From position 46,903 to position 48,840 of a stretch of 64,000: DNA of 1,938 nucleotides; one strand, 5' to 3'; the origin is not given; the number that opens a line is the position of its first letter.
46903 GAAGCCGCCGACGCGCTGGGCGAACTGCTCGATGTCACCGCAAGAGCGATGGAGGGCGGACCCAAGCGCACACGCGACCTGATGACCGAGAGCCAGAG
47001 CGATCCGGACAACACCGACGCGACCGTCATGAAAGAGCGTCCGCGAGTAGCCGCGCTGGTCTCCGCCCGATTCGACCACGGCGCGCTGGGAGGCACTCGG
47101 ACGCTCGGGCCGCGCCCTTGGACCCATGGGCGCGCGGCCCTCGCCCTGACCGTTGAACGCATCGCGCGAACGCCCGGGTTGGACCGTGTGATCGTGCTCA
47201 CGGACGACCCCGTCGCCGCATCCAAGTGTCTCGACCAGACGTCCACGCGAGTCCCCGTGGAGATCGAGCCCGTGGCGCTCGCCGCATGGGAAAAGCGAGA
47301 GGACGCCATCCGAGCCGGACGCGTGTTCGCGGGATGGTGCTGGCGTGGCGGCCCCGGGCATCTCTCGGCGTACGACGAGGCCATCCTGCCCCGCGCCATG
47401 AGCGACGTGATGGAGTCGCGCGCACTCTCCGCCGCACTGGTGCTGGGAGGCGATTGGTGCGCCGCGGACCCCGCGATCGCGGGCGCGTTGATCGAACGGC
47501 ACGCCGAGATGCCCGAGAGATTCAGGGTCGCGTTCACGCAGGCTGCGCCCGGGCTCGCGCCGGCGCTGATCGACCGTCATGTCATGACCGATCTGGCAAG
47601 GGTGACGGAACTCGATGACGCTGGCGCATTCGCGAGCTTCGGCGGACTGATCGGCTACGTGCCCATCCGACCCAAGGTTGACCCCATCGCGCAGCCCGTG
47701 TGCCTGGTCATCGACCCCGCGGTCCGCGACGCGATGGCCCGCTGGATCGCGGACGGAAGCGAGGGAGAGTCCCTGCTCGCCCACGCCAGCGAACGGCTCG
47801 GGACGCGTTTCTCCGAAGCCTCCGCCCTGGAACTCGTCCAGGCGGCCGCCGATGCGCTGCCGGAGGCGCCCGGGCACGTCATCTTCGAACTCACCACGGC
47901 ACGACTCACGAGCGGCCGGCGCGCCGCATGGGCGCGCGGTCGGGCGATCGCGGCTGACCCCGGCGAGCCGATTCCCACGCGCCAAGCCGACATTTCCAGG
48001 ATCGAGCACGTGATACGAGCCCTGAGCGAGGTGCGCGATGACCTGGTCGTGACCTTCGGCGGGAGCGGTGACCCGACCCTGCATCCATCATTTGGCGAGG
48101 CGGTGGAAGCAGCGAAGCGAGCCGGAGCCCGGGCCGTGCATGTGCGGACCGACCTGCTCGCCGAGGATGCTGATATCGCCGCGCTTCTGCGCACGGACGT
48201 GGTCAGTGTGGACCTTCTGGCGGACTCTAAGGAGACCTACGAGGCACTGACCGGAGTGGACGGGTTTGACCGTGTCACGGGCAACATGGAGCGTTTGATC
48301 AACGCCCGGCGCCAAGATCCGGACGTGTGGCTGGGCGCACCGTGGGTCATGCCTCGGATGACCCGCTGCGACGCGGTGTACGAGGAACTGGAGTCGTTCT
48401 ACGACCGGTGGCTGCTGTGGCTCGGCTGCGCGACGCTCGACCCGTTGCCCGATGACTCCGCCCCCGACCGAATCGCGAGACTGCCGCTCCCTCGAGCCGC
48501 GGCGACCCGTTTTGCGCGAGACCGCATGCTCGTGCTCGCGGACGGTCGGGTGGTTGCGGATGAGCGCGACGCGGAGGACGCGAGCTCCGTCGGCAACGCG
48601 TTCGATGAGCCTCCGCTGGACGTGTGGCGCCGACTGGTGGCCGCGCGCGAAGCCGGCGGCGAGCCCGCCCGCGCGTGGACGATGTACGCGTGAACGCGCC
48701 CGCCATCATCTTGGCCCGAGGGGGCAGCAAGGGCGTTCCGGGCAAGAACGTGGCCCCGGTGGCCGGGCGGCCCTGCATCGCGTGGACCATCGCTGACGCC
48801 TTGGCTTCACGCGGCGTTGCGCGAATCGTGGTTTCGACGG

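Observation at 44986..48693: Giant Maf(DUF115)-cytidylyltransferase-like-'dead' radical-SAM/SPASM fusion heading a nonulosonic-acid cluster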

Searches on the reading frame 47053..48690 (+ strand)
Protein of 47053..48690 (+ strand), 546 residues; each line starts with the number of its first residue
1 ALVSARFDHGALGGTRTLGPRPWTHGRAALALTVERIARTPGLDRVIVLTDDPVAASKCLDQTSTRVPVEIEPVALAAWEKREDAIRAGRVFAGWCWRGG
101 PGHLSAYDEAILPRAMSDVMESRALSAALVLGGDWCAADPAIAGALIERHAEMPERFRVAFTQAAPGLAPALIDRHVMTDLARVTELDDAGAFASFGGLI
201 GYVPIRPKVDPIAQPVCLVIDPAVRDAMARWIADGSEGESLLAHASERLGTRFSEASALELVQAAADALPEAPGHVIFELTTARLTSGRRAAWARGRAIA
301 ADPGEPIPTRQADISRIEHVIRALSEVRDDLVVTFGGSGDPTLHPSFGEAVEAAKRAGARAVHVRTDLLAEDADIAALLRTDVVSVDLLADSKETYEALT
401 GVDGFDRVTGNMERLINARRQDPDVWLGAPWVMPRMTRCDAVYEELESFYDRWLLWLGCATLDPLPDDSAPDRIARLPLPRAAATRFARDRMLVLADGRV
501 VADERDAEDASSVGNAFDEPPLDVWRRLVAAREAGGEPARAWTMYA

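Call 18: search_solved_structures(query=A1, max_evalue=1, show_alignments=3)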
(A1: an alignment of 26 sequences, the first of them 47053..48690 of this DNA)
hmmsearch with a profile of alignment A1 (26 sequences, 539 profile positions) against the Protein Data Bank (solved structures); distinct sequences matched with E-value up to 1: 5.
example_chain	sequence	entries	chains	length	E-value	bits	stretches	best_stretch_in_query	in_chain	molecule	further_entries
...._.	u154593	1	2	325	0.032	16.2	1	291-386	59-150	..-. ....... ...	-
3can_A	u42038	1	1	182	0.034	16.1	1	328-395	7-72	Pyruvate-formate lyase-activating enzyme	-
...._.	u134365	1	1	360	0.039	15.9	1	307-394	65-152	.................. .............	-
7voc_C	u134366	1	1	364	0.039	15.9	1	307-394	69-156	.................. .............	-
4kt7_A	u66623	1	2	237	0.29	13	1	7-61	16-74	2-C-methyl-D-erythritol 4-phosphate cytidylyltransferase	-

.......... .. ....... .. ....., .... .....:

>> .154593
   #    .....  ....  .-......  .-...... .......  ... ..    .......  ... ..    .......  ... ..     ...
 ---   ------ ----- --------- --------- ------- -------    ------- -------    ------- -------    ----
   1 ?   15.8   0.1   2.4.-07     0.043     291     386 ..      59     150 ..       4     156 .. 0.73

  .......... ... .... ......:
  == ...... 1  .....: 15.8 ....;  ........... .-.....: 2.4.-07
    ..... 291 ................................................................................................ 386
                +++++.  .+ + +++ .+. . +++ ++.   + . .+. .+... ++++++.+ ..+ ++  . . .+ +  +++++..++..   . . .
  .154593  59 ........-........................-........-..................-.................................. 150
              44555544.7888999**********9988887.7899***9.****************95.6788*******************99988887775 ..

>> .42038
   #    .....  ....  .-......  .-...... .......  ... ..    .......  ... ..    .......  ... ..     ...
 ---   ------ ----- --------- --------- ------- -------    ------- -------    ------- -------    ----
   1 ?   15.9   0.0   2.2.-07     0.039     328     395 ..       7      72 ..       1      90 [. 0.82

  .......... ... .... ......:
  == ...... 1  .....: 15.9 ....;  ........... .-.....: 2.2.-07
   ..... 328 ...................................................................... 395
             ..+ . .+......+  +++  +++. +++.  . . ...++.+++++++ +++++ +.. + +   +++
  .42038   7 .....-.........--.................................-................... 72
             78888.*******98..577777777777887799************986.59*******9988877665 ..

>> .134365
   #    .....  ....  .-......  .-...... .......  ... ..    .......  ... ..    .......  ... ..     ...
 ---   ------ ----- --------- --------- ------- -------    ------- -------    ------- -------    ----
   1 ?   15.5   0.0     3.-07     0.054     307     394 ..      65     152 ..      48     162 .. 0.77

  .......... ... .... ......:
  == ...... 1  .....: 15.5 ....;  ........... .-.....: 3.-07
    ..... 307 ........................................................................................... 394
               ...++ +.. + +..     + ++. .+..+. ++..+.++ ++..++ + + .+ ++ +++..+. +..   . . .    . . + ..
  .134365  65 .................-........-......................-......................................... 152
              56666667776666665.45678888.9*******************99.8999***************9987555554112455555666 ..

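Call 19: search_protein_families(library=ncbifam, alignment_id=A1, max_evalue=0.01)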
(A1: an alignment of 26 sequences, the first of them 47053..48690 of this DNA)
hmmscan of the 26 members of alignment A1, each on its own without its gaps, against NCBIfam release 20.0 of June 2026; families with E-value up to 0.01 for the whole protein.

A. member 1, window:47053-48690:+ (546 aa): 2 families
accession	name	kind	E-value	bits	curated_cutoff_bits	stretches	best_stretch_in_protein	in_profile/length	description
TIGR04321.1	spiroSPASM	subfamily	9.1e-17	60.9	250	1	310-528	261-483/510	spiro-SPASM protein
TIGR04317.1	W_rSAM_matur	equivalog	0.0001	21.5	380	1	317-421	38-142/349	tungsten cofactor oxidoreductase radical SAM maturase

B. families by the number of members that match (of 26 scanned): 24 families
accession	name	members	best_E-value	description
TIGR04321.1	spiroSPASM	26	5.3e-20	spiro-SPASM protein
TIGR04317.1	W_rSAM_matur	22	3.8e-09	tungsten cofactor oxidoreductase radical SAM maturase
TIGR04311.1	rSAM_Geo_metal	7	3.8e-07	radical SAM/SPASM family putative metalloenzyme maturase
TIGR04053.2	TIGR04053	6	9e-07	TIGR04053 family radical SAM/SPASM domain-containing protein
TIGR04347.1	pseudo_SAM_Halo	6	2.9e-06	TIGR04347 family pseudo-SAM/SPASM protein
TIGR02668.1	moaA_archaeal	6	1.3e-05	GTP 3',8-cyclase MoaA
NF001199.0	PRK00164.2-1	6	0.00022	GTP 3',8-cyclase MoaA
NF045646.2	rSAM_Se_TrsS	4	2.3e-05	radical SAM (seleno)protein TrsS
TIGR04545.1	rSAM_ahbD_hemeb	3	8.7e-09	heme b synthase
TIGR04251.1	SCM_rSAM_ScmF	3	4.9e-05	SynChlorMet cassette radical SAM/SPASM protein ScmF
TIGR04054.1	rSAM_NirJ1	3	0.00057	putative heme d1 biosynthesis radical SAM protein NirJ1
TIGR02109.1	PQQ_syn_pqqE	3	0.0026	pyrroloquinoline quinone biosynthesis protein PqqE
TIGR04038.1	tatD_link_rSAM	3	0.0051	TatD family nuclease-associated radical SAM protein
TIGR04055.1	rSAM_NirJ2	2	0.00014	putative heme d1 biosynthesis radical SAM protein NirJ2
TIGR02494.1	PFLE_PFLC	2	0.00091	glycyl-radical enzyme activating protein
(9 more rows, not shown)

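Call 22: predict_structure(alignment_id=A1)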
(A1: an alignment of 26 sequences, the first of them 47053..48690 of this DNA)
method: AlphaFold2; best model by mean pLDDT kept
length: 546 residues; sequences in the alignment: 26
mean_pLDDT: 91.3   pTM: 0.91
mean pLDDT of the five models: 91.3, 89.6, 89.5, 88.6, 87.8
residues with pLDDT >= 90: 405; 70-90: 113; 50-70: 26; < 50: 2
segments of 3 or more residues with pLDDT < 50: none
pLDDT, mean of each block of 10 residues (from residue 1): 93 88 93 97 98 97 93 87 87 90 93 96 98 97 98 96 97 98 85 89 81 91 94 93 97 96 95 96 90 71 65 98 96 95 97 97 96 93 95 95 95 91 70 94 94 92 81 83 89 96 86 97 97 76 66
secondary structure, 60 per line:
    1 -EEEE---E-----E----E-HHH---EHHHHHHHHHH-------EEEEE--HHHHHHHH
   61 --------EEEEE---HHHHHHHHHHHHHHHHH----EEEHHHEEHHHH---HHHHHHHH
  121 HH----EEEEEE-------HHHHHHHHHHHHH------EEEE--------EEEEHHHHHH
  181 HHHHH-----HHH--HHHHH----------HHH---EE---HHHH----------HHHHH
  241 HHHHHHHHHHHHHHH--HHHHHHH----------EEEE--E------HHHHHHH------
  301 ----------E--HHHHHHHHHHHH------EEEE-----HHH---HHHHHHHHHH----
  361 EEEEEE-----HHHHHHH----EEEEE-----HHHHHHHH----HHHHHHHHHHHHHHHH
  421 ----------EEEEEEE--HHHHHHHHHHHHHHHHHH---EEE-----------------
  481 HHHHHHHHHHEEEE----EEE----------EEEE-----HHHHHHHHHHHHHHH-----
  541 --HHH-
elements in order: E2-5 H29-38 E46-50 H53-60 E69-73 H77-93 E98-100 H106-109 H113-122 E127-132 H140-152 E159-162 E171-174 H175-185 H196-200 H222-225 H236-255 H258-264 E275-278 H288-294 H314-325 E332-335 H347-356 E361-366 H372-378 E383-387 H393-400 H405-420 E431-437 H440-457 E461-463 H481-490 E491-494 E499-501 E512-515 H521-535

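Call 25: fold_search(model_id=the predicted structure, library=pdb)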
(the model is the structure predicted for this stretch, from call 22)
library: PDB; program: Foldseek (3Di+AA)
matches with E <= 10: 1090; with E <= 0.001: 42
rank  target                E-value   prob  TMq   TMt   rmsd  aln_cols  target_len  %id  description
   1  6efn                  2.3e-08  1.00  0.35  0.48   8.2       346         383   15  Structure of a RiPP maturase, SkfB (released 2018-10-24)
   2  5v1s_A                4.1e-08  1.00  0.36  0.45   8.8       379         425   11  Crystal structure of Streptococcus suis SuiB bound to S-adenosylmethionine (released 2017-08-30)
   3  8hzv_A                9.2e-08  1.00  0.33  0.37  11.1       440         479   16  The crystal structure of a Radical SAM Enzyme DesII (released 2024-07-10)
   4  5v1q_B                1.0e-07  1.00  0.35  0.42   8.0       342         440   12  Crystal structure of Streptococcus suis SuiB (released 2017-08-30)
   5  5v1t_A                1.1e-07  1.00  0.36  0.44   7.9       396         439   12  Crystal structure of Streptococcus suis SuiB bound to precursor peptide SuiA (released 2017-08-30)
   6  5v1q_A                1.2e-07  1.00  0.36  0.45   8.1       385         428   11  Crystal structure of Streptococcus suis SuiB (released 2017-08-30)
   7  8hzv_B                1.6e-07  1.00  0.34  0.38  10.9       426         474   16  The crystal structure of a Radical SAM Enzyme DesII (released 2024-07-10)
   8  5v1s_B                4.5e-07  1.00  0.35  0.44   7.7       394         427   11  Crystal structure of Streptococcus suis SuiB bound to S-adenosylmethionine (released 2017-08-30)
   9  8hzv_D                4.7e-07  1.00  0.33  0.37  11.1       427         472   16  The crystal structure of a Radical SAM Enzyme DesII (released 2024-07-10)
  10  8hzy_A                6.6e-07  1.00  0.32  0.38  10.9       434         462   16  The crystal structure of a Radical SAM Enzyme DesII (released 2024-07-10)
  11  8hzy_B                3.2e-06  1.00  0.34  0.39  13.1       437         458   18  The crystal structure of a Radical SAM Enzyme DesII (released 2024-07-10)
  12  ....                  4.0e-06  1.00  0.35  0.55   7.3       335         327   15  The crystal structure of a Radical SAM Enzyme BlsE involved in the Biosynthesis of Blasticidin S (released 2022-05-04)
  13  9dfw_C                5.0e-06  1.00  0.33  0.59   7.7       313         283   13  X-ray crystal structure of an engineered Viperin-like enzyme from T. virens with bound CTP and SAM (released 2025-02-12)
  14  9dfn                  6.9e-06  1.00  0.35  0.63   7.1       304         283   14  X-ray crystal structure of the second viperin-like enzyme from Trichoderma virens with bound CTP and SAM (released 2025-02-19)
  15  9dgw_B                9.6e-06  1.00  0.33  0.59   7.2       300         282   12  X-ray crystal structure of the Viperin-like enzyme from T. virens with bound CTP and SAM (released 2025-02-12)
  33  6oew_A                1.4e-04  1.00  0.31  0.65   5.5       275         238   14  Structure of a Cytidylyltransferase from Leptospira borgpetersenii serovar Hardjo-bovis (strain JB197) (released 2019-04-17)
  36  6oew_B                1.9e-04  1.00  0.31  0.67   5.3       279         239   12  Structure of a Cytidylyltransferase from Leptospira borgpetersenii serovar Hardjo-bovis (strain JB197) (released 2019-04-17)
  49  1gqc_A                6.0e-03  1.00  0.23  0.48   5.3       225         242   13  THE STRUCTURE OF CMP:2-KETO-3-DEOXY-MANNO-OCTONIC ACID SYNTHETASE COMPLEXED WITH CMP-Kdo at 100K (released 2002-02-11)
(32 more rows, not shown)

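Call 29: find_related_loci(query=A1, collection=genome_contigs, flank=10000)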
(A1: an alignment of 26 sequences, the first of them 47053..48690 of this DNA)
Query A1 (546 aa) in genome_contigs; peptide patterns used: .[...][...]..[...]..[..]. (x = any residue, [..] = any of these).
177 stretches matched a pattern; 172 encode a relative of the query (tblastn E <= 1e-3); the best 80 are kept; 80 distinct loci.
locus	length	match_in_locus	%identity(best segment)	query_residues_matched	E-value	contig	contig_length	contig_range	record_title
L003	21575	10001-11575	41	1-528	1e-107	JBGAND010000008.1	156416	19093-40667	MAG: Phycisphaerales bacterium isolate MAG_MBR_H10.24 MBRH10-24_opera_contig_415, whole genome shotgun sequence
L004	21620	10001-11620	40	1-540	6e-106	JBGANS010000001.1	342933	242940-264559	MAG: Phycisphaerales bacterium isolate MAG_MBR_H10.70 MBRH10-70_opera_contig_113, whole genome shotgun sequence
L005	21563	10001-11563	41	1-528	2e-105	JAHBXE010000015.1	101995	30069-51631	MAG: Phycisphaeraceae bacterium isolate ACE_PLA16 PLA16_15, whole genome shotgun sequence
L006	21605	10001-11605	43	10-543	5e-105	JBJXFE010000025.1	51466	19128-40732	MAG: Phycisphaerales bacterium isolate F1F2.bin.534 k127_354801, whole genome shotgun sequence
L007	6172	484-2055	40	1-532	2e-104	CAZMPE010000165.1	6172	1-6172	MAG TPA_asm: uncultured Phycisphaeraceae bacterium isolate SRP237561_co1_283 genome assembly, contig: NODE_27062_length_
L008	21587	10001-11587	40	1-534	9e-102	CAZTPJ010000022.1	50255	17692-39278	MAG TPA_asm: uncultured Phycisphaeraceae bacterium isolate binchicken_co235_82 genome assembly, contig: NODE_1632_length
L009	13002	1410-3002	42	1-536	4e-101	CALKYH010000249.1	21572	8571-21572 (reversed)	MAG TPA_asm: uncultured bacterium isolate SRR6227243_bin.7_CONCOCT_v1.1_MAG genome assembly, contig: ERZ795105.2234, who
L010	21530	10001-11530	39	1-532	7e-98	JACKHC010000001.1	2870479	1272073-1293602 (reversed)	MAG: Phycisphaeraceae bacterium isolate HK-STAS-PLAN-8 HK-STAS-PLAN-8_1, whole genome shotgun sequence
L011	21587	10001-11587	39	8-532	5e-98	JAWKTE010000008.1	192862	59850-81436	MAG: Phycisphaerales bacterium isolate AC1.149 AC1.149.fa-8, whole genome shotgun sequence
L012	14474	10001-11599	38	1-532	2e-96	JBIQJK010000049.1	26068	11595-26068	MAG: Planctomycetaceae bacterium isolate mag.87f NODE_2455_length_26068, whole genome shotgun sequence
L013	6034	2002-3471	40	26-534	9e-96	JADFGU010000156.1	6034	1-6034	MAG: Planctomycetota bacterium isolate B31T1B8 B31T1B8_NODE28986, whole genome shotgun sequence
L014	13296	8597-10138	39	1-534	2e-95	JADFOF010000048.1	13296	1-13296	MAG: Planctomycetota bacterium isolate B67T1L10 B67T1L10_NODE7274, whole genome shotgun sequence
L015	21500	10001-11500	41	1-503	2e-93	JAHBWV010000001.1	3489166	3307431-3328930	MAG: Phycisphaeraceae bacterium isolate ACE_PLA1 PLA1_1, whole genome shotgun sequence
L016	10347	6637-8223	37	2-541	3e-93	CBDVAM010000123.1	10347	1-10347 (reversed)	MAG TPA_asm: uncultured Phycisphaerales bacterium isolate SRR22302374_binner23_Refined_51 genome assembly, contig: ERZ26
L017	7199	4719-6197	37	1-501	1e-92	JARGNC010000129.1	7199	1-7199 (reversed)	MAG: Phycisphaerales bacterium isolate bin_ak_oxhcr2.003 NODE_4660_length_7199_cov_6.083847, whole genome shotgun sequen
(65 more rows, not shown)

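Call 40: search_protein_representatives(alignment_id=A1)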
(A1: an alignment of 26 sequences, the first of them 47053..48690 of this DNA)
Query: 26 sequences, 539 profile positions. Proteins with E-value up to 0.001 (for the whole library): 6067; up to 1e-10: 1057; up to 1e-30: 583. The best 150 are listed.
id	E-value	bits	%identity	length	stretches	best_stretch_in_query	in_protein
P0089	2.6e-198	676.6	-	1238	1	1-534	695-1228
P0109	5.4e-198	675.6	-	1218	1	2-535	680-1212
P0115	2.0e-195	667.1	-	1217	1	1-535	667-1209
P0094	4.5e-195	665.9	-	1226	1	1-533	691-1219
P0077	8.2e-194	661.8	-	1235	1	1-532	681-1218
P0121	9.1e-192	655.0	-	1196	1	1-532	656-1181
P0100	4.0e-189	646.3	-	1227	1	1-529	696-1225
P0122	1.2e-188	644.7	-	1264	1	1-535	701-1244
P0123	2.2e-184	630.6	-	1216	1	1-526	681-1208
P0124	3.8e-183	626.6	-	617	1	1-526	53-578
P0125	3.7e-182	623.3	-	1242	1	1-532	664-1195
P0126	6.5e-180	615.9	-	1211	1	21-535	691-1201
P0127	5.2e-179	612.9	-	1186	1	1-501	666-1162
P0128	8.2e-178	609.0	-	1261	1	1-531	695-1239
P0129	1.1e-177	608.6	-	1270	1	1-526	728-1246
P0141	3.0e-167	574.1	-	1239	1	1-533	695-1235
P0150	1.7e-158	545.2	-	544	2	327-537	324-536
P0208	1.7e-137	475.9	-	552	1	1-532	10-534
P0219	3.9e-135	468.1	-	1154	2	1-225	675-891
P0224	9.5e-134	463.5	-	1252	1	1-533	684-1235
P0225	2.9e-133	462.0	-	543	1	24-536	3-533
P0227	1.0e-132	460.2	-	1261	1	1-526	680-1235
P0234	1.2e-130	453.3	-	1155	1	4-489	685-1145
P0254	3.4e-125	435.3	-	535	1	24-533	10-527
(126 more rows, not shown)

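Call 48: search_protein_families(library=ncbifam, proteins=[P0208, P0254, P0225, P0150], max_evalue=0.001)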
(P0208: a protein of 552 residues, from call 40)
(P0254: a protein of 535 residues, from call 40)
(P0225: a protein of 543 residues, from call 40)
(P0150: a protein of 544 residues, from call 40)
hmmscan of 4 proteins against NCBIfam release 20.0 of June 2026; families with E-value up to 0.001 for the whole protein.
P0208 (552 aa): 2 families
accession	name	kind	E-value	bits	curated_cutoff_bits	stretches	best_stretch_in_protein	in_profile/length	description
TIGR04321.1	spiroSPASM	subfamily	6.1e-34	117.6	250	1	131-550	88-506/510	spiro-SPASM protein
TIGR04317.1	W_rSAM_matur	equivalog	1.6e-08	34.1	380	1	313-445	39-169/349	tungsten cofactor oxidoreductase radical SAM maturase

P0254 (535 aa): 2 families
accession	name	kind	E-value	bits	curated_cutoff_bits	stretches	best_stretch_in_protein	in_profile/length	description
TIGR04321.1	spiroSPASM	subfamily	2e-14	53.2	250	1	108-518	86-484/510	spiro-SPASM protein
TIGR04317.1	W_rSAM_matur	equivalog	0.00032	19.9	380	1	286-399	32-143/349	tungsten cofactor oxidoreductase radical SAM maturase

P0225 (543 aa): 9 families
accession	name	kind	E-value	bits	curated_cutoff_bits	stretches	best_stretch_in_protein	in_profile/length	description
TIGR04317.1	W_rSAM_matur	equivalog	2.3e-08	33.6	380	1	293-404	33-143/349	tungsten cofactor oxidoreductase radical SAM maturase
TIGR04321.1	spiroSPASM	subfamily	2.2e-07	29.9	250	1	263-400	230-379/510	spiro-SPASM protein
TIGR04053.2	TIGR04053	equivalog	3.4e-06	26.6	395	1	291-397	36-145/366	TIGR04053 family radical SAM/SPASM domain-containing protein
TIGR04545.1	rSAM_ahbD_hemeb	equivalog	7.6e-06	25.6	500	1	292-395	29-132/339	heme b synthase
TIGR04347.1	pseudo_SAM_Halo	equivalog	7.7e-05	22.1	525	1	290-393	65-167/390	TIGR04347 family pseudo-SAM/SPASM protein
TIGR04311.1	rSAM_Geo_metal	subfamily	7.9e-05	21.9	400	1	288-396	29-141/423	radical SAM/SPASM family putative metalloenzyme maturase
TIGR04251.1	SCM_rSAM_ScmF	equivalog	0.00015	21.3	400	1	313-398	57-142/353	SynChlorMet cassette radical SAM/SPASM protein ScmF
TIGR02668.1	moaA_archaeal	equivalog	0.00048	19.2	325.25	1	293-395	40-141/303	GTP 3',8-cyclase MoaA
TIGR04055.1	rSAM_NirJ2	equivalog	0.00056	19.5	500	1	293-379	29-114/326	putative heme d1 biosynthesis radical SAM protein NirJ2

P0150 (544 aa): 3 families
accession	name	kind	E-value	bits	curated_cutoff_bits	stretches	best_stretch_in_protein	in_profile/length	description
TIGR04321.1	spiroSPASM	subfamily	6.1e-07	28.5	250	1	324-444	283-404/510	spiro-SPASM protein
TIGR02668.1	moaA_archaeal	equivalog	0.00014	21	325.25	1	320-404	53-138/303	GTP 3',8-cyclase MoaA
NF001199.0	PRK00164.2-1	equivalog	0.0006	19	231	1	319-403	54-139/308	GTP 3',8-cyclase MoaA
